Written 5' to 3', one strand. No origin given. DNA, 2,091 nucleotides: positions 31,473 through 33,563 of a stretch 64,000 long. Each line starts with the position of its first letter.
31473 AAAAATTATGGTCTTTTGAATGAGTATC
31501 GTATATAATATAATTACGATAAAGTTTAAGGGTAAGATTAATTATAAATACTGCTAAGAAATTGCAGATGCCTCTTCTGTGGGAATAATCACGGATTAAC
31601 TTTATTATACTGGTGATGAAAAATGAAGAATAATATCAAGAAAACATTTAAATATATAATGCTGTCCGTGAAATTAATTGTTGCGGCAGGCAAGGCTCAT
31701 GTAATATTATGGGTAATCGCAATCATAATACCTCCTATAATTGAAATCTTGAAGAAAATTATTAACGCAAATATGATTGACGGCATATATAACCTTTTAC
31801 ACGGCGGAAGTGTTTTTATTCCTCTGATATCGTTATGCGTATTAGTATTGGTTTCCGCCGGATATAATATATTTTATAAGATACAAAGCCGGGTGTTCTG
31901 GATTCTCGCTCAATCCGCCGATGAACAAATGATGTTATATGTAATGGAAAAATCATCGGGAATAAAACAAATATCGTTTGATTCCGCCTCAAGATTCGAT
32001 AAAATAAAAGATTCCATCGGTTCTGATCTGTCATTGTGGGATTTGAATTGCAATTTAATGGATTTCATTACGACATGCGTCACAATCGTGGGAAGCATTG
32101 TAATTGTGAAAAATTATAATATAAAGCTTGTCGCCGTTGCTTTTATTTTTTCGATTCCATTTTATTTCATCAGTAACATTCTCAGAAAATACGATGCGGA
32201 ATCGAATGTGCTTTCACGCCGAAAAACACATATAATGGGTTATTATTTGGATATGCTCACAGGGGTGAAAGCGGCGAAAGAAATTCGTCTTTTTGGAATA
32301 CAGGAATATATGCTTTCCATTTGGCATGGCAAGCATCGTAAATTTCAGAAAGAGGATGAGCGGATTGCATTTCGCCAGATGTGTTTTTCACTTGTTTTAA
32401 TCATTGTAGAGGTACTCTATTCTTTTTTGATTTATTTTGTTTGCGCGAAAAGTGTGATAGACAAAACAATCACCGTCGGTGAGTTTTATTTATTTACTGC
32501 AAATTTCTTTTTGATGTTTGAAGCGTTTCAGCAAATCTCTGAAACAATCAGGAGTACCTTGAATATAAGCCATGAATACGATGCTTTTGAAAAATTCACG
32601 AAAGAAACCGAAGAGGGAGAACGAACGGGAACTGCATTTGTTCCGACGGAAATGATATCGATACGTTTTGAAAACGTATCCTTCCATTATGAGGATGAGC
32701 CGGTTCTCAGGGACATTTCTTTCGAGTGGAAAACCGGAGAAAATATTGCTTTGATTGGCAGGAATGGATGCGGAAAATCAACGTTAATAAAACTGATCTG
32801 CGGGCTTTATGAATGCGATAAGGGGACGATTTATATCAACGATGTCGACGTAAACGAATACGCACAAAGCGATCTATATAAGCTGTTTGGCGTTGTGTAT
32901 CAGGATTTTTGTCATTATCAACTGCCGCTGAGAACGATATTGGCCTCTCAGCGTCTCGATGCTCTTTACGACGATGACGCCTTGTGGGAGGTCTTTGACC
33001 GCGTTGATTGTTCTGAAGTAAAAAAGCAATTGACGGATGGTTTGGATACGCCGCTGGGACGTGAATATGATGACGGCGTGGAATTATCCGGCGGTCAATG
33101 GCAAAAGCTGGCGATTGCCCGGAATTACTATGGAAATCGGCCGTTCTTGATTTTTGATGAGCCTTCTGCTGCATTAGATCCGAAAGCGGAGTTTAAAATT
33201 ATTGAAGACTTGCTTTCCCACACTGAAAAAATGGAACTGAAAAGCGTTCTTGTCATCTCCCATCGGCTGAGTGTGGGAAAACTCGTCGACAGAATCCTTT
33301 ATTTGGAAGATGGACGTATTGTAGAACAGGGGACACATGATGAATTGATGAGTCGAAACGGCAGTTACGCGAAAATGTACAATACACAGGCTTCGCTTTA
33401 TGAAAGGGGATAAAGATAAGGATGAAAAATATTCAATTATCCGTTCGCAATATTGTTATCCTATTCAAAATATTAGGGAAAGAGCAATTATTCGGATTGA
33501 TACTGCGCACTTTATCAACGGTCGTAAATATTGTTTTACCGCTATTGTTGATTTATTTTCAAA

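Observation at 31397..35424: AT-rich two-ABC-exporter cassette bracketed by a duplicated gene-end and promoter unit, with no integrase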

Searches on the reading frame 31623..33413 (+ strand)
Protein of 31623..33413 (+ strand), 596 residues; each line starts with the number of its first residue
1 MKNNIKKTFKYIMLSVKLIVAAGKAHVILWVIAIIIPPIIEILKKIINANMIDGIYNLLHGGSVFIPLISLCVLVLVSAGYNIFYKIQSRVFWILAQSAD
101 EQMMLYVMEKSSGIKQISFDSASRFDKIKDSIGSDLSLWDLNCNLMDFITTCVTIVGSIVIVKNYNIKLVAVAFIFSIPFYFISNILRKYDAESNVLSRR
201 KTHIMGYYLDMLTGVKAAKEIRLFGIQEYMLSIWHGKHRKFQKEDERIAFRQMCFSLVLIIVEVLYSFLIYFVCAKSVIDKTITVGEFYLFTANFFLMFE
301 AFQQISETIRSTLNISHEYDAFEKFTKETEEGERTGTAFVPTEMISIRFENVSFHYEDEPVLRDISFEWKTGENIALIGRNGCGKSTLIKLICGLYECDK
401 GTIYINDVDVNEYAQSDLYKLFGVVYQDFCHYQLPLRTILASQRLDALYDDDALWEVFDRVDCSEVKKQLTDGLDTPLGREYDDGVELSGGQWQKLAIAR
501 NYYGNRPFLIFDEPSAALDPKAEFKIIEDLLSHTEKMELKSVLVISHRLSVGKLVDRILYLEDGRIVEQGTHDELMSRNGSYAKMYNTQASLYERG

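Call 6: search_protein_families(library=pfam, proteins=[window:31623-33413:+])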
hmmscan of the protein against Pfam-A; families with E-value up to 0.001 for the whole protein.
window:31623-33413:+ (596 aa): 4 families
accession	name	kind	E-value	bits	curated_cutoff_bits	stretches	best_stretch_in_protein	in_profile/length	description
PF00005.33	ABC_tran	-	1.9e-27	97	25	1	362-515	1-136/137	ABC transporter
PF02463.25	SMC_N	-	2.4e-07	30.9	40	0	404-558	112-208/220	RecF/RecN/SMC N terminal domain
PF13304.12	AAA_21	-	8.9e-07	29.7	27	0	376-392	3-19/304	AAA domain, putative AbiEii toxin, Type IV TA system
PF00664.28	ABC_membrane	-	0.00015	22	28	1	143-301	117-273/274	ABC transporter transmembrane region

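Call 19: find_related_loci(query=window:31623-33413:+, collection=genome_contigs, flank=8000)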
Query window:31623-33413:+ (596 aa) in genome_contigs; peptide patterns used: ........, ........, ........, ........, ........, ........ (x = any residue, [..] = any of these).
73 stretches matched a pattern; 11 encode a relative of the query (tblastn E <= 1e-3); 11 distinct loci.
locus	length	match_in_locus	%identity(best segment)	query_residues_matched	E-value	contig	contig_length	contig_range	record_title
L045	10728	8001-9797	31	4-593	2e-65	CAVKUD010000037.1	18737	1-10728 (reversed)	Senegalimassilia sp. isolate H07656-L1_cleanbin_000016 genome assembly, contig: Spades_H07656-L1_contig_911, whole genom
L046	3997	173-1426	36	175-593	3e-64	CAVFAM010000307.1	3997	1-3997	Bacteroidaceae bacterium isolate G02651-L1_cleanbin_000034 genome assembly, contig: Spades_G02651-L1_contig_11978, whole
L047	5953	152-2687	29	4-596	7e-62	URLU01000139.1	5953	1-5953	uncultured Lachnobacterium sp. isolate UMGS1119 genome assembly, contig: NODE_7091_length_5953_cov_26.923703, whole geno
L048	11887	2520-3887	29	137-593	1e-54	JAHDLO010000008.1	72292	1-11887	MAG: Clostridiaceae bacterium isolate M1-B18 k141_26687, whole genome shotgun sequence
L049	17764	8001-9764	28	6-589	5e-51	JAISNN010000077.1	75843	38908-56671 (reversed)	MAG: Clostridiales bacterium isolate Im510_bin91 k119_2763770, whole genome shotgun sequence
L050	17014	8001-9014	30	247-592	3e-37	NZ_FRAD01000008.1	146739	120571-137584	Hathewaya proteolytica DSM 3090, whole genome shotgun sequence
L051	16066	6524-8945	32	346-589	1e-27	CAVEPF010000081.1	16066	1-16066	Anaerotignum sp. isolate G02652-L1_cleanbin_000033 genome assembly, contig: Spades_G02652-L1_contig_2202, whole genome s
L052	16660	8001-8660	30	347-577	7e-21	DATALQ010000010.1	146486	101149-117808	MAG TPA_asm: Clostridia bacterium isolate SMAG_U6968 k141_677944, whole genome shotgun sequence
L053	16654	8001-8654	29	347-575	1e-19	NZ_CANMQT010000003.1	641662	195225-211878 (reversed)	Uncultured Aquimarina sp. isolate 2-563A-J.fasta NODE_3, whole genome shotgun sequence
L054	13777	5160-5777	30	361-575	1e-14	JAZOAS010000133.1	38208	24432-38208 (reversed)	MAG: Eubacteriales bacterium isolate T1900044762_TS20190228.MAGScoT_cleanbin_000033 SGB_2363_k141_1006435, whole genome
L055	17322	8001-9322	25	361-577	5e-12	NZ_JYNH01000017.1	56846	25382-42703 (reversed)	Desulfosporosinus sp. I2 contig00017, whole genome shotgun sequence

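Call 21: find_encoding_contigs(protein=window:31623-33413:+, flank=10000, max_places=10)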
Protein window:31623-33413:+ (596 aa): 4 contigs read that carry it; 4 places shown.
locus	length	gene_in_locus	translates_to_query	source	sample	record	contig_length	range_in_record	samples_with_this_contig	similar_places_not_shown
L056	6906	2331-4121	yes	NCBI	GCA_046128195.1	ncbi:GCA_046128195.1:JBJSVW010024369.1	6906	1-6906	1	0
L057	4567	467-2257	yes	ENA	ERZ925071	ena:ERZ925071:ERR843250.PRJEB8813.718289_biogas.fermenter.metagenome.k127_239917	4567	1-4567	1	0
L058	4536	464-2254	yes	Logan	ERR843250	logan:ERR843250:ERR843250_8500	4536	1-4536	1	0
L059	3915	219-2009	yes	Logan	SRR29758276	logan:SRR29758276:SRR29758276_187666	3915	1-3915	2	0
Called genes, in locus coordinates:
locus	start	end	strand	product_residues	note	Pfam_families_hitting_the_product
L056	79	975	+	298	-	PF04909:Amidohydro_2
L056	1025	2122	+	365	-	PF05050:Methyltransf_21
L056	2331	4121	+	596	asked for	PF02463:SMC_N (faint), PF00005:ABC_tran, PF13304:AAA_21 (faint)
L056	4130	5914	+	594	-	PF00005:ABC_tran, PF02463:SMC_N (faint), PF13304:AAA_21 (faint)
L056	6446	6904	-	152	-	?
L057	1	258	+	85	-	?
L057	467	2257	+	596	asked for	PF02463:SMC_N (faint), PF00005:ABC_tran, PF13304:AAA_21 (faint)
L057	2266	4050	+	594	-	PF00005:ABC_tran, PF02463:SMC_N (faint), PF13304:AAA_21 (faint)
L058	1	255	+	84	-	?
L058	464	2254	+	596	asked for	PF02463:SMC_N (faint), PF00005:ABC_tran, PF13304:AAA_21 (faint)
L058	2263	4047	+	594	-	PF00005:ABC_tran, PF02463:SMC_N (faint), PF13304:AAA_21 (faint)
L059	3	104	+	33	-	?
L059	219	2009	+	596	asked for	PF02463:SMC_N (faint), PF00005:ABC_tran, PF13304:AAA_21 (faint)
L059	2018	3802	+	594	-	PF00005:ABC_tran, PF02463:SMC_N (faint), PF13304:AAA_21 (faint)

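Call 39: search_protein_families(library=ncbifam, proteins=[window:31623-33413:+], max_evalue=0.01)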
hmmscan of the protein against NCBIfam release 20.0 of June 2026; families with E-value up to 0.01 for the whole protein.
window:31623-33413:+ (596 aa): 188 families (the best 25 are shown)
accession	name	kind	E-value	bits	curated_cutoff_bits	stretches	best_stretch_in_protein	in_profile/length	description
TIGR02203.1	MsbA_lipidA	equivalog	5.4e-66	223.3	602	1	26-589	20-569/572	lipid A export permease/ATP-binding protein MsbA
TIGR03375.1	type_I_sec_LssB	subfamily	2.1e-59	201.5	693.1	1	101-578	230-691/696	type I secretion system permease/ATPase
NF008364.0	PRK11160.1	equivalog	1.1e-57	195.9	630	1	169-587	170-573/575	heme ABC transporter ATP-binding protein/permease CydC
TIGR03797.1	NHLM_micro_ABC2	equivalog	1.5e-55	189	709.4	1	149-589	257-685/686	NHLP bacteriocin export ABC transporter permease/ATPase subunit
TIGR03796.1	NHLM_micro_ABC1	equivalog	1.4e-54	185.5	853.3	1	143-585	269-708/710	NHLP family bacteriocin export ABC transporter peptidase/permease/ATPase subunit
NF045513.1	HepA_fam_ABC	equivalog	1.7e-54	185.3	725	1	63-589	89-609/610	heterocyst formation ABC transporter subunit HepA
TIGR02204.1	MsbA_rel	hypoth_equivalog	2.3e-54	185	780.4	1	126-589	126-575/576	ABC transporter, permease/ATP-binding protein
NF008381.0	PRK11176.1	equivalog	2.1e-53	181.6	867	1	146-589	144-579/582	lipid A ABC transporter ATP-binding protein/permease MsbA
TIGR01846.1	type_I_sec_HlyB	subfamily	3e-51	174.6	725.55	1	162-590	273-693/694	type I secretion system permease/ATPase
NF010178.0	PRK13657.1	equivalog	6.9e-50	170.1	733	1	269-590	256-571/588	glucan ABC transporter ATP-binding protein/ permease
TIGR01193.1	bacteriocin_ABC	subfamily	1.7e-48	165.7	523.85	1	16-587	147-707/708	peptide cleavage/export ABC transporter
TIGR00958.1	3a01208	subfamily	1.7e-46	158.8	874.6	1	51-585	187-710/711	antigen peptide transporter 2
TIGR01842.1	type_I_sec_PrtD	subfamily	1.3e-44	152.7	510.15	1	35-577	13-542/544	type I secretion system permease/ATPase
TIGR02868.1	CydC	equivalog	1.5e-44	152.6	329.05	1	152-549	142-530/530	thiol reductant ABC exporter subunit CydC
NF052233.1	CphA_assoc_ABC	equivalog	3.5e-43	148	880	1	141-591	304-745/766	cyanophycin metabolism-associated ABC transporter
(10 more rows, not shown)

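Call 47: find_homologous_proteins(query=window:31623-33413:+, max_evalue=1e-80)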
Query window:31623-33413:+ (596 aa): 113 proteins with E <= 1e-80 among 8000 candidates.
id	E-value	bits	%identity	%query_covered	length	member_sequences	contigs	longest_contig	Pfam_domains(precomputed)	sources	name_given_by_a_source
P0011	0.0e+0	1322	98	100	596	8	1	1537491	PF00005.34,PF02463.26,PF13304.13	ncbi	ncbi:MAG: ABC transporter ATP-binding protein [Eubacteriales bacterium]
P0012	2.4e-268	910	67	99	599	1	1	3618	PF00005.34,PF02463.26,PF13304.13,PF00664.29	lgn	-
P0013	1.6e-266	904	66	100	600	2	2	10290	PF00005.34,PF02463.26,PF13304.13,PF00664.29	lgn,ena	-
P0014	1.3e-262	891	64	100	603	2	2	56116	PF00005.34,PF02463.26,PF13304.13,PF00664.29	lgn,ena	-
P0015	5.6e-249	846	63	100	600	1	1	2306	PF00005.34,PF02463.26,PF13304.13,PF00664.29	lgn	-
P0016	2.0e-173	596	47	99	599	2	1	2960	PF00005.34,PF00664.29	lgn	-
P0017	4.6e-173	595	47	99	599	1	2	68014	PF00005.34,PF00664.29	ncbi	-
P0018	1.5e-172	594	47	99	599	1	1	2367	PF00005.34,PF00664.29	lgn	-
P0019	4.3e-172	592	47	99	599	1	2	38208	PF00005.34,PF00664.29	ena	-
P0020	5.4e-172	592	47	99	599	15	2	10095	PF00005.34,PF00664.29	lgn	-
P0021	5.5e-172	592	47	99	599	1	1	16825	PF00005.34,PF00664.29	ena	-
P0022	1.3e-171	590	47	99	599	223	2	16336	PF00005.34,PF00664.29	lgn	-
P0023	1.5e-171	590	47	99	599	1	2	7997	PF00005.34,PF00664.29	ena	-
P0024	1.9e-171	590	47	99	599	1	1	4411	PF00005.34,PF00664.29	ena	-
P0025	3.9e-171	589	47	99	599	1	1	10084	PF00005.34,PF00664.29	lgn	-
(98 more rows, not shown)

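Call 48: find_encoding_contigs(protein=P0011, flank=10000, max_places=6)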
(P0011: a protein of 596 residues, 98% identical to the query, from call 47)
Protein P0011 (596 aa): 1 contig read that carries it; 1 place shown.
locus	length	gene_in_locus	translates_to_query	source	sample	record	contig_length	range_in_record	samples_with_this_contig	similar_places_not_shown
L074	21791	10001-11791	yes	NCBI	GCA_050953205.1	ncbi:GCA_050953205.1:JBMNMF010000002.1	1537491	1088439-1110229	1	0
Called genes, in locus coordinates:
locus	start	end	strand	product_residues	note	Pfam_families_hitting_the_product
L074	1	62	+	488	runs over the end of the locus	-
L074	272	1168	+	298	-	-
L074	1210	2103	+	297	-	-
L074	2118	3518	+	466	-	PF01583:APS_kinase, PF13671:AAA_33, PF00459:Inositol_P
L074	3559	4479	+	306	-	PF01507:PAPS_reduct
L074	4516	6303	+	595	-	PF00009:GTP_EFTU, PF01926:MMR_HSR1 (faint), PF22594:GTP-eEF1A_C, PF01583:APS_kinase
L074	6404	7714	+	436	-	PF00696:AA_kinase, PF13840:ACT_7 (faint), PF22468:ACT_9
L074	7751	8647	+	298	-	PF04909:Amidohydro_2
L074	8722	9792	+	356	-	PF05050:Methyltransf_21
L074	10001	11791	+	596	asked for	PF00005:ABC_tran, PF02463:SMC_N (faint), PF13304:AAA_21 (faint)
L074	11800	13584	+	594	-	PF00005:ABC_tran, PF02463:SMC_N (faint), PF13304:AAA_21 (faint)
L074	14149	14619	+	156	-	-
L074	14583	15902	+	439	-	-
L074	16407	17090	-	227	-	PF03422:CBM_6 (weak)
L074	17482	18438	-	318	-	PF02779:Transket_pyr, PF02780:Transketolase_C, PF22613:Transketolase_C_1 (weak)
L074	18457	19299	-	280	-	PF00456:Transketolase_N, PF13292:DXP_synthase_N, PF00676:E1_dh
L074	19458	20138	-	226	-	PF00005:ABC_tran, PF02463:SMC_N (faint), PF13304:AAA_21 (faint)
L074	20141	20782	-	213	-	PF02687:FtsX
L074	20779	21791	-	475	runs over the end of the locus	-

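Call 49: find_encoding_contigs(protein=P0014, flank=10000, max_places=4)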
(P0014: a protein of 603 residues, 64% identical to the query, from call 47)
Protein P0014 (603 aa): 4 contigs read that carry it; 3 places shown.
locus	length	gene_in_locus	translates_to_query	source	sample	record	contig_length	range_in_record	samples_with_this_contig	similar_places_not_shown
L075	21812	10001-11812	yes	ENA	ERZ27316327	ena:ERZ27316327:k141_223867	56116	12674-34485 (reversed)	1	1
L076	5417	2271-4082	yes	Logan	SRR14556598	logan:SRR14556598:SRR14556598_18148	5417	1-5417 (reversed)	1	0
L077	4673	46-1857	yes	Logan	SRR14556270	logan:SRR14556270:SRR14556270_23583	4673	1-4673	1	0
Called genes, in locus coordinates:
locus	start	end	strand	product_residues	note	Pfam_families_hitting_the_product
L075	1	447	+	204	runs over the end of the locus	PF04542:Sigma70_r2 (weak), PF08281:Sigma70_r4_2, PF04545:Sigma70_r4 (weak)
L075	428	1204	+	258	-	PF14285:DUF4367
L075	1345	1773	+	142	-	-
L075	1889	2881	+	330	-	-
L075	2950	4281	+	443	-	PF00501:AMP-binding, PF13193:AMP-binding_C (weak)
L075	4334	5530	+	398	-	PF00501:AMP-binding (weak)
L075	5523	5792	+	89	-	PF00550:PP-binding (weak)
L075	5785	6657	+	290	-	-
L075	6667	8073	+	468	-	PF04055:Radical_SAM, PF13353:Fer4_12 (weak)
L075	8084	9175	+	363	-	-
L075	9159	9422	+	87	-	-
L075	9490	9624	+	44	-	-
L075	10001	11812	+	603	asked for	PF00664:ABC_membrane (weak), PF00005:ABC_tran, PF02463:SMC_N (faint), PF13304:AAA_21 (faint)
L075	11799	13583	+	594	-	PF00005:ABC_tran, PF02463:SMC_N (faint)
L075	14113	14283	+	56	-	-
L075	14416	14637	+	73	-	PF13560:HTH_31, PF01381:HTH_3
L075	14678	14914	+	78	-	PF20124:DUF6514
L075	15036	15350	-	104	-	-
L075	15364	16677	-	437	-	PF14284:PcfJ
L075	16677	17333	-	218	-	PF14058:PcfK (weak)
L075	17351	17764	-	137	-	-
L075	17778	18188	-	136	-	PF23864:DUF7222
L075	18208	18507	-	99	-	-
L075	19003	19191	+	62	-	-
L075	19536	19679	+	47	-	-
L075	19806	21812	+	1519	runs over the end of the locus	-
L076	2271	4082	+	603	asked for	PF00664:ABC_membrane (weak), PF00005:ABC_tran, PF02463:SMC_N (faint), PF13304:AAA_21 (faint)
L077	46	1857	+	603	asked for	PF00664:ABC_membrane (weak), PF00005:ABC_tran, PF02463:SMC_N (faint), PF13304:AAA_21 (faint)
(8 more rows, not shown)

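Call 58: search_protein_families(library=ncbifam, proteins=[L074:14583-15899:+, L074:14149-14616:+, L075:6667-8070:+, L075:8084-9172:+, L075:9159-9419:+, L075:9490-9621:+, L075:5785-6654:+], max_evalue=0.001)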
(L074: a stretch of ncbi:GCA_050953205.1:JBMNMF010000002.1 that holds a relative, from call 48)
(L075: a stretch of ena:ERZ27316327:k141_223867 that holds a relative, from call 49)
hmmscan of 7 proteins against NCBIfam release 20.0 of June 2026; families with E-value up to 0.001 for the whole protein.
L074:14583-15899:+ (439 aa): 22 families
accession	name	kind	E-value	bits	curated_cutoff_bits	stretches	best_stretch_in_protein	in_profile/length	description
NF047865.1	rSAM_PapB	equivalog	2.8e-15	56.4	340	1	71-221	8-152/330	PapB family radical SAM/SPASM ranthipeptide maturase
TIGR03974.1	rSAM_six_Cys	equivalog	4.5e-14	52.2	425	1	29-219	57-245/451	thioether cross-link-forming SCIFF peptide maturase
TIGR04068.1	rSAM_ocin_clost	equivalog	7.8e-14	51.4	500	1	71-220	89-234/462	Cys-rich peptide radical SAM maturase CcpM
TIGR04064.1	rSAM_nif11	equivalog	1.1e-13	50.7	518.7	1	70-217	82-223/459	nif11-like peptide radical SAM maturase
NF041298.1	rSAM_mat_DynA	equivalog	6.2e-12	45.2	450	1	103-283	32-209/356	dynobactin maturation radical SAM/SPASM protein DynA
NF038170.1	lachnocin_rSAM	equivalog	4.3e-11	42.3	550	1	69-227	79-232/440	lachnocin radical SAM maturase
TIGR03978.1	rSAM_paired_1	equivalog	5.4e-11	41.9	370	1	73-282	90-292/466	His-Xaa-Ser system radical SAM maturase HxsB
NF038107.1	rSAM_NF038107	equivalog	2.3e-10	39.8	600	1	53-245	73-262/444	Cys-every-fifth radical SAM/SPASM peptide maturase CefB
NF040492.1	not_ScfB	exception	8.5e-10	38.1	855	1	8-218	42-242/450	ScfB-related radical SAM/SPASM orphan maturase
TIGR03942.1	sulfatase_rSAM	equivalog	1.1e-09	37.9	349.45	1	74-246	9-176/363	anaerobic sulfatase maturase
TIGR04280.1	geopep_mat_rSAM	hypoth_equivalog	3.5e-08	32.8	400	1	70-215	88-227/428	geopeptide radical SAM maturase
TIGR04115.1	rSAM_Cxxx_rpt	equivalog_domain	4.9e-07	29.5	350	1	72-223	8-160/359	radical SAM peptide maturase, CXXX-repeat target family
TIGR04463.1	rSAM_vs_C_rich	equivalog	3.2e-06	26.2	525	1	70-382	86-400/438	TIGR04463 family radical SAM/SPASM RiPP maturase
TIGR03906.1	quino_hemo_SAM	equivalog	3.4e-06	26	453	1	72-218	100-241/467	quinohemoprotein amine dehydrogenase maturation protein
NF052473.1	rSAM_FlmE_OhkG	exception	5.3e-06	25.4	500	1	19-202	51-232/481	FlmE/OhkG family radical SAM/SPASM peptide maturase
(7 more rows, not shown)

L074:14149-14616:+ (156 aa): 0 families

L075:6667-8070:+ (468 aa): 58 families (the best 25 are shown)
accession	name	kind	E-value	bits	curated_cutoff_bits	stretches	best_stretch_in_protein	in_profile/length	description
TIGR04068.1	rSAM_ocin_clost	equivalog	2.9e-121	405.6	500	1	6-460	1-457/462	Cys-rich peptide radical SAM maturase CcpM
NF038170.1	lachnocin_rSAM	equivalog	2.9e-54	184.6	550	1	58-466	40-430/440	lachnocin radical SAM maturase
NF035951.1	rSAM_RumMC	equivalog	8.1e-54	183.1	720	1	9-454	19-488/510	RumMC family radical SAM sactipeptide maturase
TIGR03906.1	quino_hemo_SAM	equivalog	1.4e-45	155.9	453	1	52-442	57-433/467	quinohemoprotein amine dehydrogenase maturation protein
NF047865.1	rSAM_PapB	equivalog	2.9e-45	154.9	340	1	91-421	1-313/330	PapB family radical SAM/SPASM ranthipeptide maturase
TIGR04064.1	rSAM_nif11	equivalog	2.7e-39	135.2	518.7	1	90-448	75-425/459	nif11-like peptide radical SAM maturase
TIGR03974.1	rSAM_six_Cys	equivalog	1e-32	113.6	425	1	83-424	87-417/451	thioether cross-link-forming SCIFF peptide maturase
TIGR04148.1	GG_samocin_CFB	equivalog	6.7e-32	111.2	300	1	92-425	16-366/411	radical SAM peptide maturase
TIGR03978.1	rSAM_paired_1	equivalog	2.4e-31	109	370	1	76-245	66-230/466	His-Xaa-Ser system radical SAM maturase HxsB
NF040492.1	not_ScfB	exception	1.4e-29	103.3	855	1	7-424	4-415/450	ScfB-related radical SAM/SPASM orphan maturase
TIGR03942.1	sulfatase_rSAM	equivalog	6e-26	91.4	349.45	1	98-256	6-162/363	anaerobic sulfatase maturase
NF010321.0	PRK13758.1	equivalog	6.3e-24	84.8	441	1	92-456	4-362/370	anaerobic sulfatase-maturase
TIGR04280.1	geopep_mat_rSAM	hypoth_equivalog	4.3e-21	75.4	400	1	94-245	85-233/428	geopeptide radical SAM maturase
NF041707.1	rSAM_YhhB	equivalog_domain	2.1e-20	72.9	445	1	93-272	2-182/369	cyclophane-forming radical SAM/SPASM peptide maturase YhhB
TIGR04115.1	rSAM_Cxxx_rpt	equivalog_domain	3.6e-19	69.5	350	1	94-424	3-326/359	radical SAM peptide maturase, CXXX-repeat target family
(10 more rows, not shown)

L075:8084-9172:+ (363 aa): 1 family
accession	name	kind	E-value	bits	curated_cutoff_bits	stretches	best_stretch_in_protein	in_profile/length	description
TIGR04066.1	nat_prod_clost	hypoth_equivalog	1.3e-23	83.6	200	1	55-350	61-359/361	TIGR04066 family peptide maturation system protein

L075:9159-9419:+ (87 aa): 0 families

L075:9490-9621:+ (44 aa): 0 families

L075:5785-6654:+ (290 aa): 0 families

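Call 59: find_encoding_contigs(protein=P0013, flank=10000, max_places=4)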
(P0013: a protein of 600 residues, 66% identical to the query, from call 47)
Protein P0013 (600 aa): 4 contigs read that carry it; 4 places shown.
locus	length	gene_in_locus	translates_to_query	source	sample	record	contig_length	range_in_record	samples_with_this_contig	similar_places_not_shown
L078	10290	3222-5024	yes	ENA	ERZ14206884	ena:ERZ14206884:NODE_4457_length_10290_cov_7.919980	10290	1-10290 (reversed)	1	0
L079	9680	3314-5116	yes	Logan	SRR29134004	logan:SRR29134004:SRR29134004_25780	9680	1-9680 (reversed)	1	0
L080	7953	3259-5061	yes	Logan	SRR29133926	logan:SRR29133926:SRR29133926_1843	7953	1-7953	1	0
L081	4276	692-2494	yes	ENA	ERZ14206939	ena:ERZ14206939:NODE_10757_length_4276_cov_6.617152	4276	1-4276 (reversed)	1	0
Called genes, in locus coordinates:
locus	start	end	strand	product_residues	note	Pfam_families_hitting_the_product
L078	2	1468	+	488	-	?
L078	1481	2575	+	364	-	-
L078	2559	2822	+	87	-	-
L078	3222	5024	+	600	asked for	PF00664:ABC_membrane (weak), PF00005:ABC_tran, PF02463:SMC_N (faint), PF13304:AAA_21 (faint)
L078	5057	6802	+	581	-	PF00005:ABC_tran, PF02463:SMC_N (faint), PF13304:AAA_21 (faint)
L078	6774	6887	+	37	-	-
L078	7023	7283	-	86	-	PF21984:DnaD_N (weak), PF13730:HTH_36, PF13545:HTH_Crp_2 (faint), PF00392:GntR (weak), PF01022:HTH_5 (weak)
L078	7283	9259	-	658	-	PF02534:T4SS-DNA_transf, PF10412:TrwB_AAD_bind, PF12696:TraG-D_C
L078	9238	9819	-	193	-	PF13154:DUF3991, PF13155:Toprim_2, PF13362:Toprim_3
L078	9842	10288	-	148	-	?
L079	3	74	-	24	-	?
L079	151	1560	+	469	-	PF04055:Radical_SAM, PF13353:Fer4_12 (weak)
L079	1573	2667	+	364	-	-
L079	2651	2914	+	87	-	-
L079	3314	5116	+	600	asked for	PF00664:ABC_membrane (weak), PF00005:ABC_tran, PF02463:SMC_N (faint), PF13304:AAA_21 (faint)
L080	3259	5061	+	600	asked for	PF00664:ABC_membrane (weak), PF00005:ABC_tran, PF02463:SMC_N (faint), PF13304:AAA_21 (faint)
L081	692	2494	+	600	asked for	PF00664:ABC_membrane (weak), PF00005:ABC_tran, PF02463:SMC_N (faint), PF13304:AAA_21 (faint)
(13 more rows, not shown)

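Call 72: search_dna_similar(query=window:31623-33413:+, collection=plasmids, mode=protein, max_rows=8)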
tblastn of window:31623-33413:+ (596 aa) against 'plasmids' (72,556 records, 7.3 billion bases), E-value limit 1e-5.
The search stops at 5000 records and this limit was reached: more records match than are counted here, and every count below describes the 5000 best-scoring records only.
In 177 record(s) the limit of 40 matching pieces per record was reached: places in those records are undercounted.
Records with a match: at least 5000; places in all: 32714; records where one place covers at least 80% of the query: 132.
Best place of each record, by identity: <60% 5000.
By first word of the organism name: Escherichia 1339; Rhizobium 458; Klebsiella 335; Bacillus 206; Salmonella 196; Streptomyces 180; Staphylococcus 147; Ralstonia 137; Enterococcus 116; Clostridium 115; and 292 more.
By predicted mobility (MOB-suite, as given by PLSDB): non-mobilizable 2488; conjugative 1611; mobilizable 901.
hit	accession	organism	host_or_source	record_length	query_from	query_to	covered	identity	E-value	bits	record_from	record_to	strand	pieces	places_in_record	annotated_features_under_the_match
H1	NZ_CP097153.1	Deinococcus sp. QL22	-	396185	51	593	91%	29.5%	8e-67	244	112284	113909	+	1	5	ABC transporter ATP-binding protein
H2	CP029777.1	Deinococcus actinosclerus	mixed culture,wastewater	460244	51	593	91%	29.2%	7e-66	241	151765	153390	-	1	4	ABC transporter ATP-binding protein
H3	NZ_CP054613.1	Paenibacillus cellulosilyticus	cell culture,soil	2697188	71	594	88%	29.8%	3e-66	242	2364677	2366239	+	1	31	none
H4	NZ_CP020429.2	Streptococcus sp. FDAARGOS_192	Homo sapiens,peripheral blood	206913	82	575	83%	31.5%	6e-55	209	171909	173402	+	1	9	ABC transporter ATP-binding protein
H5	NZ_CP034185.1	Deinococcus psychrotolerans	whole organism,R2A medium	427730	51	593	91%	28.5%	3e-65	239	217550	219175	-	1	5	ABC transporter ATP-binding protein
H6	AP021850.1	Deinococcus grandis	-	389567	82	593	86%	29.6%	3e-65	239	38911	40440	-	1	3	HlyB/MsbA family ABC transporter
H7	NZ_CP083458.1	Deinococcus taeanensis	whole organism,coastal dune soil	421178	70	593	88%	28.8%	4e-63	233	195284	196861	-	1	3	ABC transporter ATP-binding protein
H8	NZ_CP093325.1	Bacillus sp. N5-665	whole organism,peat soil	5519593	126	595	79%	31.8%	1e-55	211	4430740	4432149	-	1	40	none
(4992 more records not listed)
